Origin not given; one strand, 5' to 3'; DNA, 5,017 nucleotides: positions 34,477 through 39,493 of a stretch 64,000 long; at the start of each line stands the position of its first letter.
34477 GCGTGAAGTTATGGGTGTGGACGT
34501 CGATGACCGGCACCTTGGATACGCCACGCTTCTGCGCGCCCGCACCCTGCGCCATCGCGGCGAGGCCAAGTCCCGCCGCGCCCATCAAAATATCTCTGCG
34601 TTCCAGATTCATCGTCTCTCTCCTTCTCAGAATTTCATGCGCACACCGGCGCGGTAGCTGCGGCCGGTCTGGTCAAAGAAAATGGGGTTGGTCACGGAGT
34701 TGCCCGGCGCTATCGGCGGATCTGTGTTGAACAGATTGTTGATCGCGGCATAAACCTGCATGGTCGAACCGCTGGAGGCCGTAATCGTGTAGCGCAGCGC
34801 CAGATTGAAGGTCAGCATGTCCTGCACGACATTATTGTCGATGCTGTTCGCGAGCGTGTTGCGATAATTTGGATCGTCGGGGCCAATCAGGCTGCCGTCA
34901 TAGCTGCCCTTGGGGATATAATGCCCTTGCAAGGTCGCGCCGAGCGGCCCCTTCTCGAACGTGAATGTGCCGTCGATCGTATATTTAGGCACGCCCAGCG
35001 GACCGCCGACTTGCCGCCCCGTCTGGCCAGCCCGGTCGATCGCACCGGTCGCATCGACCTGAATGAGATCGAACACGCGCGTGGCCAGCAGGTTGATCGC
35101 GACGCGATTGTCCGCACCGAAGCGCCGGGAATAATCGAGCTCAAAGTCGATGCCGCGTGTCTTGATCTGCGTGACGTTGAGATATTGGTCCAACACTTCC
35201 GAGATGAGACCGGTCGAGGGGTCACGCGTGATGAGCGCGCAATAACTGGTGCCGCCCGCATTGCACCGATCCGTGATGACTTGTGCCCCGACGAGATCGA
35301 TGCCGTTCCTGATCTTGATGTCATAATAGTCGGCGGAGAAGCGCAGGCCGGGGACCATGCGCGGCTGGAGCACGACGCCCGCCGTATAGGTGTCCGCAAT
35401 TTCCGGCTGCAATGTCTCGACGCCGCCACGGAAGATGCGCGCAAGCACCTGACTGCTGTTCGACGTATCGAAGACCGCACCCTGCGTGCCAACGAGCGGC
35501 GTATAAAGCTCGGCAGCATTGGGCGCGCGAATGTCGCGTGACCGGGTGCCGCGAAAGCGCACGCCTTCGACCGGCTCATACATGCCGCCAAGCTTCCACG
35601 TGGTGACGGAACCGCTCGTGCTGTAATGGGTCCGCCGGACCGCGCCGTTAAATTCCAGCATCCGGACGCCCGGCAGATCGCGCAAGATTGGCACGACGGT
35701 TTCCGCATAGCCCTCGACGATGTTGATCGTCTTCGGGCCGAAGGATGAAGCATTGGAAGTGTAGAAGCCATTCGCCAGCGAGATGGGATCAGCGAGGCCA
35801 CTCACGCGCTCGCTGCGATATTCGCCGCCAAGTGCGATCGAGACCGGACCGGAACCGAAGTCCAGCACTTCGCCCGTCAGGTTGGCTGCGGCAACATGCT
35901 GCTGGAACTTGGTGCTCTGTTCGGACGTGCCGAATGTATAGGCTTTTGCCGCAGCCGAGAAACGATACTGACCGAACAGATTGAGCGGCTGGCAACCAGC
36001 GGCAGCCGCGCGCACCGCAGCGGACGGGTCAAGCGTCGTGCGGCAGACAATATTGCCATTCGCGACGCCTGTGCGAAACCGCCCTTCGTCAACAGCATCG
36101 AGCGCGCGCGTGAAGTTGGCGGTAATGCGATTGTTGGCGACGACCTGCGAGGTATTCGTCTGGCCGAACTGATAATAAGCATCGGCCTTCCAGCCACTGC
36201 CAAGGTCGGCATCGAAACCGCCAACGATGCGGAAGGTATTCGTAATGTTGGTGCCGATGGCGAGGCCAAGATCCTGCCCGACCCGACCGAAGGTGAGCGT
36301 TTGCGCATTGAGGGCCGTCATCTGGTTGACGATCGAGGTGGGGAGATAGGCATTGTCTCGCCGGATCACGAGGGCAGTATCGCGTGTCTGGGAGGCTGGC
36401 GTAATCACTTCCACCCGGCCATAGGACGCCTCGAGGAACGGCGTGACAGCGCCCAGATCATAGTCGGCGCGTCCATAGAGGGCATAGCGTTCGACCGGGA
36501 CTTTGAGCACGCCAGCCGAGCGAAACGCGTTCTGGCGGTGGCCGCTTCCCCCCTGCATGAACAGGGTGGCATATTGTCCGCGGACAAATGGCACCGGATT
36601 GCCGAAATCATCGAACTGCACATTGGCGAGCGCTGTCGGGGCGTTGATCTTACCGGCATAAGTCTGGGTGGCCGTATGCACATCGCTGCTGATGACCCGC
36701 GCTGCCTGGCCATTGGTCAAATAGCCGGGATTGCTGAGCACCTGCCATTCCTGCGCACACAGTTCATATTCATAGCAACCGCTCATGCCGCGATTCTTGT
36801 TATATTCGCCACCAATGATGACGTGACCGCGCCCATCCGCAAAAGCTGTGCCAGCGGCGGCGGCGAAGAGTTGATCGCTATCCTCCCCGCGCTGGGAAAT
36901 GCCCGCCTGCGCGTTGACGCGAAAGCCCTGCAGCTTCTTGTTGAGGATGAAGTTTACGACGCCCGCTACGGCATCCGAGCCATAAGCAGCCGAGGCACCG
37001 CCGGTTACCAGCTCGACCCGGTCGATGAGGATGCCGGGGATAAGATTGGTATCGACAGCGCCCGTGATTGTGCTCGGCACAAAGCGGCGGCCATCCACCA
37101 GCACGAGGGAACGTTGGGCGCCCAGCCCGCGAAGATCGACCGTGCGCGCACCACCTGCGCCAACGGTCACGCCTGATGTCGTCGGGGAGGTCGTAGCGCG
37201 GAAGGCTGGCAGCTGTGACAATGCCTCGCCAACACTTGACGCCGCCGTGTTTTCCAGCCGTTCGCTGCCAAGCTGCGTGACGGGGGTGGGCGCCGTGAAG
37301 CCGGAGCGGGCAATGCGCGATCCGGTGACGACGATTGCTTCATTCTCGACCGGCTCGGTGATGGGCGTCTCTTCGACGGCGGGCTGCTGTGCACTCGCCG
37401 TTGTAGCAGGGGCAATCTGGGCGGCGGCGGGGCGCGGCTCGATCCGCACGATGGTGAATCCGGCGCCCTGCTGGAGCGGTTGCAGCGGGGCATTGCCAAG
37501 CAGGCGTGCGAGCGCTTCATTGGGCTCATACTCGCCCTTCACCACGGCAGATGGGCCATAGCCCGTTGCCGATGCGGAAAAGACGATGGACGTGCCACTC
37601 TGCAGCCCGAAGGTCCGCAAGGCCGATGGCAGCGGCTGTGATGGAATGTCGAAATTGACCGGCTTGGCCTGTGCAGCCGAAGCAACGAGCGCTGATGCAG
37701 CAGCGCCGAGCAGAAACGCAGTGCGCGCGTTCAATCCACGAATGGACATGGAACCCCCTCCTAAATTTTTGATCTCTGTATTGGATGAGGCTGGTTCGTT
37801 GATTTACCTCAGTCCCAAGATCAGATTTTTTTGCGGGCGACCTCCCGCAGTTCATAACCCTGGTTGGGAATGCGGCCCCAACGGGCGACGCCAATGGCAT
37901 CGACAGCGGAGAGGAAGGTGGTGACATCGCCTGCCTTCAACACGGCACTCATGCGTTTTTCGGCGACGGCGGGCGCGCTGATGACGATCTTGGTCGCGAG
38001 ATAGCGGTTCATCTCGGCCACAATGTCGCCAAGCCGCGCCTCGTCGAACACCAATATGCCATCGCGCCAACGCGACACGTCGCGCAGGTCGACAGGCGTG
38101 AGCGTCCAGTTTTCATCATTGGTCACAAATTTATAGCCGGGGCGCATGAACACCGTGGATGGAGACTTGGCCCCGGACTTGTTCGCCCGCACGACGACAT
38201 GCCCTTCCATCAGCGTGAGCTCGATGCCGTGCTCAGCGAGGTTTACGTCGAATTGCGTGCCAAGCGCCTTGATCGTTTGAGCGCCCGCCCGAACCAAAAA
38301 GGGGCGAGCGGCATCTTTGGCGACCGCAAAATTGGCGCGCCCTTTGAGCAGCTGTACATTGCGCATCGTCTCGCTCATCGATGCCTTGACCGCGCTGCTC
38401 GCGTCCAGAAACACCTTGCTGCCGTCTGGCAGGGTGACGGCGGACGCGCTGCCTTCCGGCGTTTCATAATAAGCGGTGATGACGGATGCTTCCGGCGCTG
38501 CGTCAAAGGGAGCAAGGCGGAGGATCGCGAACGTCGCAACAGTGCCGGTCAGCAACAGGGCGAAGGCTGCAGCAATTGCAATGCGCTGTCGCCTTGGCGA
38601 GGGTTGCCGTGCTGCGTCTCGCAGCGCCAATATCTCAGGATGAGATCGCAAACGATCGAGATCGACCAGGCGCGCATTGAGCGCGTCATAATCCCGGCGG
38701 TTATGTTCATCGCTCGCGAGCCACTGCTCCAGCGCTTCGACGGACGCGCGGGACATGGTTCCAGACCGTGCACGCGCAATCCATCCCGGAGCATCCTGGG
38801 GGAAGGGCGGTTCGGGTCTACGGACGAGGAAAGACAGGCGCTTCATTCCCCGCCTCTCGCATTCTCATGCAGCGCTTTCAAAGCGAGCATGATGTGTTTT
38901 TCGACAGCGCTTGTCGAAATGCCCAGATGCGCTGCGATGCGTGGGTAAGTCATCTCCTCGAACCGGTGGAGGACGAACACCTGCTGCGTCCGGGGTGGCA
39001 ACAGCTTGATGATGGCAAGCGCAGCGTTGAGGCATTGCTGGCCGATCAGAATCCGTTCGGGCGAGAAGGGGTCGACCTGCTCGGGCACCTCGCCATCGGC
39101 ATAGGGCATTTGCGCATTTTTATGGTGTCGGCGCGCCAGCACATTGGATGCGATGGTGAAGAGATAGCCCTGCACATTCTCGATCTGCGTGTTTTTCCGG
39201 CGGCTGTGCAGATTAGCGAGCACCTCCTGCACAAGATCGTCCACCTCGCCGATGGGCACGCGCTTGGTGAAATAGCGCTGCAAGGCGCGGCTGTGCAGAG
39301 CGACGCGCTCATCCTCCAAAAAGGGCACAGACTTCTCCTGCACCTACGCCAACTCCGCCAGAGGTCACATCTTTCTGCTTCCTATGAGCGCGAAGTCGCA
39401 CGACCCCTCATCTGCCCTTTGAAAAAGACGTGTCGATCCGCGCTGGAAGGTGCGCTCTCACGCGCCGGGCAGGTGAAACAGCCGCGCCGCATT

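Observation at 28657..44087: Cell-surface signalling cassette embedded in a periplasmic decarboxylase/transport locus (best new-system candidate)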

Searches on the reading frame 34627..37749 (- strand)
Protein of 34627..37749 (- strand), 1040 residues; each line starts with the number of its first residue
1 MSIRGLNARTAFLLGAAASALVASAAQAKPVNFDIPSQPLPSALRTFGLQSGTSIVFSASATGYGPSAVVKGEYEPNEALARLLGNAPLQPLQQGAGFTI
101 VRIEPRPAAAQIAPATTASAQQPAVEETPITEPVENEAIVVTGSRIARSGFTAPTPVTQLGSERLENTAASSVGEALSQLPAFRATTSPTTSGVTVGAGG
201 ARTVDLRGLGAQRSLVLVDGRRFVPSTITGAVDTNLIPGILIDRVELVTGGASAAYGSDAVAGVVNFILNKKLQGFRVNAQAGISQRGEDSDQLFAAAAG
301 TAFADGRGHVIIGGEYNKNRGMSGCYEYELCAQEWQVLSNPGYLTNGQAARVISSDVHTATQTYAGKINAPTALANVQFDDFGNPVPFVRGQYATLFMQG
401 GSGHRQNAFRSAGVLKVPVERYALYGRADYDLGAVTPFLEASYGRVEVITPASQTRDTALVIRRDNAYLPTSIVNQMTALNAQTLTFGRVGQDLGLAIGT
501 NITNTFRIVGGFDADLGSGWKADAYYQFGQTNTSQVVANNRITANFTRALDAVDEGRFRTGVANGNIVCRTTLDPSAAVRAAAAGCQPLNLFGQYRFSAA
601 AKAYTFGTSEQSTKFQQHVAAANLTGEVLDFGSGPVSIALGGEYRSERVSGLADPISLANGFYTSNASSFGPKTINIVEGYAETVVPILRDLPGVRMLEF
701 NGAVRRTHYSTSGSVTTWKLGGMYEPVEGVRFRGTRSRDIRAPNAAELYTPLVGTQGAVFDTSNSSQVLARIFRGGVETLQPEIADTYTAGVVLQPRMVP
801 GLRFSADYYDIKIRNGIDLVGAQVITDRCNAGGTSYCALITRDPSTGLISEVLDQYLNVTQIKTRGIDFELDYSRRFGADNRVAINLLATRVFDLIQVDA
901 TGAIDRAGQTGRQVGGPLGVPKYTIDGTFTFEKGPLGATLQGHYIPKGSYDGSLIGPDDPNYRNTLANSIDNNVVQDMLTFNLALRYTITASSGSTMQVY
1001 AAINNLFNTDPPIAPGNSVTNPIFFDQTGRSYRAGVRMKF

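Call 3: search_protein_families(library=pfam, proteins=[window:34627-37749:-])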
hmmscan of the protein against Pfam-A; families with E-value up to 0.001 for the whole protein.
window:34627-37749:- (1040 aa): 2 families
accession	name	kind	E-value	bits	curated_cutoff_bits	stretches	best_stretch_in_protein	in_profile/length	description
PF00593.30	TonB_dep_Rec_b-barrel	-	4.2e-29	103.1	27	1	500-1006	55-436/436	TonB dependent receptor-like, beta-barrel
PF07715.20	Plug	-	2.1e-19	70.4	23.9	1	153-264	5-107/107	TonB-dependent Receptor Plug Domain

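Call 4: search_protein_families(library=ncbifam, proteins=[window:34627-37749:-])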
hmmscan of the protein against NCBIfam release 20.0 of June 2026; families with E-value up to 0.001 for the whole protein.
window:34627-37749:- (1040 aa): 17 families
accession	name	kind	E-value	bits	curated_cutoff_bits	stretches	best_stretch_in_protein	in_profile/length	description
NF007926.1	PRK10641.1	equivalog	1.3e-23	83.5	836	1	134-322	25-200/617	TonB-dependent vitamin B12 receptor BtuB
TIGR01779.1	TonB-B12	equivalog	2.2e-22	79.4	599.7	1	133-322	27-202/614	TonB-dependent vitamin B12 receptor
TIGR01785.1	TonB-hemin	subfamily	5.7e-19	68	316.85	2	137-268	2-127/677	TonB-dependent heme/hemoglobin receptor family protein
TIGR01786.1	TonB-hemlactrns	subfamily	7.8e-18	64.2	323.75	2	709-876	431-566/719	TonB-dependent hemoglobin/transferrin/lactoferrin family receptor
NF010010.0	PRK13483.1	equivalog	7.5e-17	60.5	927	1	127-282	30-175/660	ligand-gated channel protein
NF041676.1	FecA_OM_dicitr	equivalog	1.1e-14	53.3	1100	1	12-290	10-269/773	TonB-dependent Fe(3+) dicitrate receptor FecA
NF010038.0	PRK13513.1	equivalog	4.5e-14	51.9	942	1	115-299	16-198/659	ligand-gated channel protein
NF007478.2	PRK10064.1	equivalog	1.4e-12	46.7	745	1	131-275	25-163/663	catecholate siderophore receptor CirA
NF010048.1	PRK13524.1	subfamily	3.8e-12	45.5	493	1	115-274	19-180/744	FepA family TonB-dependent siderophore receptor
NF010011.0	PRK13484.1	equivalog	1.7e-10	39.8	1197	1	135-269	29-158/682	IreA family TonB-dependent siderophore receptor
NF010051.0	PRK13528.1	subfamily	2.7e-10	39.1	583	1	197-271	90-173/727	FepA family TonB-dependent siderophore receptor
NF010012.0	PRK13486.1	equivalog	5.4e-10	38.3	924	1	140-287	29-175/696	TonB-dependent receptor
NF050067.1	TonBEntbctnRecCfrA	equivalog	2.9e-09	35.8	1200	1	136-277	26-165/698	TonB-dependent ferric enterobactin receptor CfrA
NF053590.1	TonB_dep_TOL0244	equivalog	1.5e-05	23.9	645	1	144-288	19-160/604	TOL_0244 family TonB-dependent receptor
NF049945.1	TonB_dep_FCYXU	equivalog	6e-05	21.8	825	1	203-270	97-167/697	TonB-dependent receptor, FCYXU motif-type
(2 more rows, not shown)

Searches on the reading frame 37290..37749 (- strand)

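Call 11: search_protein_families(library=pfam, proteins=[window:37290-37749:-], max_evalue=10)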
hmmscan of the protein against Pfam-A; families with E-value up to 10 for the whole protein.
window:37290-37749:- (153 aa): 1 family
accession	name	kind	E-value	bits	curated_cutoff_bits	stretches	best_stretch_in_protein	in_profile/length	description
PF07660.19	STN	-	0.065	13.5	28.4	1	67-101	15-50/52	Secretin and TonB N terminus short domain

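Call 74: search_solved_structures(query=window:37290-37749:-, max_evalue=10, show_alignments=2)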
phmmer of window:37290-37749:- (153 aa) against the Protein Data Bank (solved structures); distinct sequences matched with E-value up to 10: 17.
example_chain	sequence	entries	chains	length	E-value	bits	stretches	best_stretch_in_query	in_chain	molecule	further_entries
5odw_A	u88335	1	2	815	6.9e-09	39.3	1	14-121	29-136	Ferripyoverdine receptor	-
2iah_A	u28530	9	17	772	1.7e-06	31.5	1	31-121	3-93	Ferripyoverdine receptor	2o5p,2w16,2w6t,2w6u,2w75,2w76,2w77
8b43_A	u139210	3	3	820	3.7e-06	30.5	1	12-105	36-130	Metal-pseudopaline receptor CntO | Ferrioxamine receptor FoxA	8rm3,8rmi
6z8a_A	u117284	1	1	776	1.8e-05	28.2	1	18-105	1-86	Ferrioxamine receptor FoxA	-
8s34_B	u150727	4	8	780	3.3e-05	27.4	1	18-123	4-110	Ferric-mycobactin receptor, FemA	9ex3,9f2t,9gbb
2m5j_A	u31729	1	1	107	3.8e-05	27.2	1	23-98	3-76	HasR protein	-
5c58_A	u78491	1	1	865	0.00019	24.9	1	22-97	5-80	HasR protein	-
3csl_A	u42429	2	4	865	0.00019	24.9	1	22-97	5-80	HasR protein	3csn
3ddr_A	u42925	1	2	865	0.00019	24.9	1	22-97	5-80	HasR protein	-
6i97_A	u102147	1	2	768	0.00096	22.6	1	28-105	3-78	Metal-pseudopaline receptor CntO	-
2a02_A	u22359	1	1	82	0.0064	20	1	32-95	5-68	Ferric-pseudobactin 358 receptor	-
6ovk_B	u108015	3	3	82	0.023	18.2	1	31-95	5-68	Ferric-pseudobactin BN7/BN8 receptor | PupB N-terminal Signaling Domain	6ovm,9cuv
2d1u_A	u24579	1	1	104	0.2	15.1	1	37-112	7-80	Iron(III) dicitrate transport protein fecA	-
1zzv_A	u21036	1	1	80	0.24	14.9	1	37-108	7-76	Iron(III) dicitrate transport protein fecA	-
1kmo_A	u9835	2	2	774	0.65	13.5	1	28-113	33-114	Iron(III) dicitrate transport protein fecA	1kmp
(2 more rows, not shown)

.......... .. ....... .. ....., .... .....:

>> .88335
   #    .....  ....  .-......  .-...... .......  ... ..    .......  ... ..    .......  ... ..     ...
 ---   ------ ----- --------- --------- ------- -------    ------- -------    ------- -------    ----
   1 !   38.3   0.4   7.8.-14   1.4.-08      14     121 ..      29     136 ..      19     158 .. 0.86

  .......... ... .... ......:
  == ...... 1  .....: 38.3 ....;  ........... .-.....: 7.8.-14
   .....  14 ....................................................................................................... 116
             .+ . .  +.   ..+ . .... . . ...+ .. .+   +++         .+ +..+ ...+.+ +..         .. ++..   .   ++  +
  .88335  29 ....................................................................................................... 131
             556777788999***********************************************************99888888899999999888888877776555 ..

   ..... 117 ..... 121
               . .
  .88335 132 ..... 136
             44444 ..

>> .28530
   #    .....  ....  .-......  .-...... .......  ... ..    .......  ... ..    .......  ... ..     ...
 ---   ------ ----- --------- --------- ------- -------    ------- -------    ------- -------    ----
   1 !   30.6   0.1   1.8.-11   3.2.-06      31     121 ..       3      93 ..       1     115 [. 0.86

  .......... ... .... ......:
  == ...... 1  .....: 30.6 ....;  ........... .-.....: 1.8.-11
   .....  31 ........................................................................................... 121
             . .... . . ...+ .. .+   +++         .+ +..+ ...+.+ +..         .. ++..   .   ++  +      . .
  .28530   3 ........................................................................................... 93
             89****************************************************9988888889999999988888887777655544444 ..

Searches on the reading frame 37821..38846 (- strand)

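Call 3: search_protein_families(library=pfam, proteins=[window:37821-38846:-])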
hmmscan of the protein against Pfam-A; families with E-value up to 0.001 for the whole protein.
window:37821-38846:- (341 aa): 3 families
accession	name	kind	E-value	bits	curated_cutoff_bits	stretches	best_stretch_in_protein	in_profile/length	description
PF04773.18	FecR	-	4.8e-19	69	24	1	127-217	3-96/97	FecR protein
PF16220.10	DUF4880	-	3.9e-05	23.9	25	1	19-56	3-40/43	Domain of unknown function (DUF4880)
PF16344.10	FecR_C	-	0.00062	20.2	24.4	0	265-322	2-60/70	FecR, C-terminal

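Call 4: search_protein_families(library=ncbifam, proteins=[window:37821-38846:-])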
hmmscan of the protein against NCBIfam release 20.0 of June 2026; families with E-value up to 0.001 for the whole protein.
window:37821-38846:- (341 aa): 1 family
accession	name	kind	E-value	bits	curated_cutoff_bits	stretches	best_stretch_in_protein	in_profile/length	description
NF007296.1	PRK09774.1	equivalog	1.2e-25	90.4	385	1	19-313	12-290/313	ferric citrate uptake sigma factor regulator FecR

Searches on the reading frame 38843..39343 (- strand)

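Call 3: search_protein_families(library=pfam, proteins=[window:38843-39343:-])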
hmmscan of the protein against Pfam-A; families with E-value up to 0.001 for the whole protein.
window:38843-39343:- (166 aa): 3 families
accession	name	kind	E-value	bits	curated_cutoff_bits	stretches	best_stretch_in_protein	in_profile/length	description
PF08281.18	Sigma70_r4_2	-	7.3e-16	58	25.7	1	107-158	3-54/54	Sigma-70, region 4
PF04545.22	Sigma70_r4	-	6.8e-09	35.6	24.1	1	113-158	3-48/50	Sigma-70, region 4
PF04542.20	Sigma70_r2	-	7.2e-05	22.9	24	1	17-76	5-68/71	Sigma-70 region 2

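Call 4: search_protein_families(library=ncbifam, proteins=[window:38843-39343:-])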
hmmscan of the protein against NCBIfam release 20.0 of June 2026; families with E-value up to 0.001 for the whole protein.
window:38843-39343:- (166 aa): 47 families (the best 25 are shown)
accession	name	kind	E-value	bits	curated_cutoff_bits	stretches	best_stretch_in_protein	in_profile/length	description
TIGR02985.1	Sig70_bacteroi1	subfamily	1.5e-20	74.1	126.4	1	23-160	16-160/162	RNA polymerase sigma-70 factor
TIGR02937.1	sigma70-ECF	superfamily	6.9e-17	61.6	42.9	1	17-160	10-163/165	sigma-70 family RNA polymerase sigma factor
TIGR02983.1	SigE-fam_strep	subfamily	9.4e-15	54.9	141.55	1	33-162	32-158/162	SigE family RNA polymerase sigma factor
NF009179.0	PRK12527.1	equivalog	2.6e-14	53.5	162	1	33-157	21-148/159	RNA polymerase sigma factor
NF058625.1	sigma_PG0214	equivalog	7e-14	51.9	130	1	33-161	30-160/170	GFO_1088 family ECF-type sigma factor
NF009180.0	PRK12528.1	subfamily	3.4e-12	46.7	184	1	21-154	21-157/165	RNA polymerase sigma factor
NF041727.1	ECF_sigma_FecI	equivalog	1.8e-11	44.3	260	1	17-154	20-160/169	ferric citrate uptake sigma factor FecI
NF005448.0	PRK07037.1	equivalog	2.3e-10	40.3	190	1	34-154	39-163/186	RNA polymerase factor sigma-70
TIGR02959.1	SigZ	equivalog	3.3e-10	40.1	168.65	1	17-160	4-146/170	RNA polymerase sigma factor SigZ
NF007232.0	PRK09651.1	subfamily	4.1e-10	40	185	1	17-155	20-161/173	RNA polymerase sigma factor FecI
NF007215.0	PRK09637.1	equivalog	2.1e-09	37.6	212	1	16-160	9-152/181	RNA polymerase sigma factor SigZ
NF008889.0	PRK11924.1-1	subfamily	2.1e-09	37.3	181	1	28-157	30-162/173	RNA polymerase sigma factor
TIGR02950.1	SigM_subfam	subfamily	3.3e-09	36.8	147.95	1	17-159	9-155/159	RNA polymerase sigma factor, SigM family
TIGR02989.1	Sig-70_gvs1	subfamily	7.4e-09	35.7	124.55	1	14-160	7-156/158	RNA polymerase sigma-70 factor, Rhodopirellula/Verrucomicrobium family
NF009181.0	PRK12529.1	equivalog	1.2e-08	35.3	247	1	32-154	41-168/179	RNA polymerase sigma factor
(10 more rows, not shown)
